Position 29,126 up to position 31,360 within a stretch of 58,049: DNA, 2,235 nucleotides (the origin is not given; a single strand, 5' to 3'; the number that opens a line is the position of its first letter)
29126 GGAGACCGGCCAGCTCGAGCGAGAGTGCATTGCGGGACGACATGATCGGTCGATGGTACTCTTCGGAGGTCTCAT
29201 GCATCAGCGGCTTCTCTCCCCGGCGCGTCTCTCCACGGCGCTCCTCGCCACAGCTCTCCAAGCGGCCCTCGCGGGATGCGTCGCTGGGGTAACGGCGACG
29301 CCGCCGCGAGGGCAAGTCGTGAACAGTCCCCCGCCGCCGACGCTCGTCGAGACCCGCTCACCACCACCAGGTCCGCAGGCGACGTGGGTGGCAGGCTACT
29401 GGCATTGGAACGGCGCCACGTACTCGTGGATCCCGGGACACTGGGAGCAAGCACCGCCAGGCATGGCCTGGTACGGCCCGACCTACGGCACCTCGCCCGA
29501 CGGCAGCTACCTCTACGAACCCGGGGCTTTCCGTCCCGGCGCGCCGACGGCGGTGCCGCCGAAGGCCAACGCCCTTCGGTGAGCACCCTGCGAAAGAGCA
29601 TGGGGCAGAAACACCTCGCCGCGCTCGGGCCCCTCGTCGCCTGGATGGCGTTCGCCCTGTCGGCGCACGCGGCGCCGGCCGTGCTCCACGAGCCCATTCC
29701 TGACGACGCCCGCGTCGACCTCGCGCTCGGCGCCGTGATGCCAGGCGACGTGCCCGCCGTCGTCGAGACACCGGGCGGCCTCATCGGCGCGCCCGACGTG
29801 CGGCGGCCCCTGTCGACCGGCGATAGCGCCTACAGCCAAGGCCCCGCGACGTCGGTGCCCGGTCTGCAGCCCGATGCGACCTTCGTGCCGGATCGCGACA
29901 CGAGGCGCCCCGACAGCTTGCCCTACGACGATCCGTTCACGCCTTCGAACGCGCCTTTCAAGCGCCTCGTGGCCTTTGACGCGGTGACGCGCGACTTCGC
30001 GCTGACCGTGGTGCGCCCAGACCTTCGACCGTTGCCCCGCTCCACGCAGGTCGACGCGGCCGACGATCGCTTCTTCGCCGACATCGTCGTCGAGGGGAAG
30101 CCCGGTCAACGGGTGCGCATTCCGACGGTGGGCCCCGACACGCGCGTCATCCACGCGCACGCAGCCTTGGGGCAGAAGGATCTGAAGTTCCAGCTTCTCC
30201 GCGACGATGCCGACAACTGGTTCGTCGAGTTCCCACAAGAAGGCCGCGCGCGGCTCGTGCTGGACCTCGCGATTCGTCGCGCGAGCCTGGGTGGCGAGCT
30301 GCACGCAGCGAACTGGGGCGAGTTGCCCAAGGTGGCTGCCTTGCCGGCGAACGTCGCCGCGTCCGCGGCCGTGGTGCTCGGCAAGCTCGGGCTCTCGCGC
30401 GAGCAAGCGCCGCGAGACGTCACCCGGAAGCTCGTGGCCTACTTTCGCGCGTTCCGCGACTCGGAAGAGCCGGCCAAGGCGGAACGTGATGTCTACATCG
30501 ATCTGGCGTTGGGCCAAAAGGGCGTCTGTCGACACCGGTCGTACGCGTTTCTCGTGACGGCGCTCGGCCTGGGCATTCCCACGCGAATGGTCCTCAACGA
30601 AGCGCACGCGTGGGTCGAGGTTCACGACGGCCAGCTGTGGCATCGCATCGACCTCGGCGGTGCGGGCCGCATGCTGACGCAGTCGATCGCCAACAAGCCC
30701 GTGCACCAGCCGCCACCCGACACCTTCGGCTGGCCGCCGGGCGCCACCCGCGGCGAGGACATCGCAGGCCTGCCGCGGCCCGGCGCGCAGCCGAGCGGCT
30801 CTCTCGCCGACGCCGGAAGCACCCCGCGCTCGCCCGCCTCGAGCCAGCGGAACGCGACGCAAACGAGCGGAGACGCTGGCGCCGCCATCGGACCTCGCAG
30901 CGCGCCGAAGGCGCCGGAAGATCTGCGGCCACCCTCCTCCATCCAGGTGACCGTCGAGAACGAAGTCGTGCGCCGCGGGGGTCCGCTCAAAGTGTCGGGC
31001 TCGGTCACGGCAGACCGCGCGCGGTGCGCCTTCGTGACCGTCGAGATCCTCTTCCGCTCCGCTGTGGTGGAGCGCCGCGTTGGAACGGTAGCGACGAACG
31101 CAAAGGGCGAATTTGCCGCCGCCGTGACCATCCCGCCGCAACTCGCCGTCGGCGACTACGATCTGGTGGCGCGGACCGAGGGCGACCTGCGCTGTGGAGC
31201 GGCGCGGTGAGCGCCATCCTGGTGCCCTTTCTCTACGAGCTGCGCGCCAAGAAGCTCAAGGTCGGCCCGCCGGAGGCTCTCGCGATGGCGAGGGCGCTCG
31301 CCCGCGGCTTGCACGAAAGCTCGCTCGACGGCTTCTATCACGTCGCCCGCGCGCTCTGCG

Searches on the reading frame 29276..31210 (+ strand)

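Call 37: search_protein_families(library=pfam, proteins=[window:29276-31210:+], max_evalue=0.001)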
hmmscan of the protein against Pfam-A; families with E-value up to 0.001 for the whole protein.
window:29276-31210:+ (644 aa): 1 family
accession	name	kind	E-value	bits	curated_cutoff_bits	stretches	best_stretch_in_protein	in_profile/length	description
PF01841.26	Transglut_core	-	5.5e-05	23.8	23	1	378-459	13-107/108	Transglutaminase-like superfamily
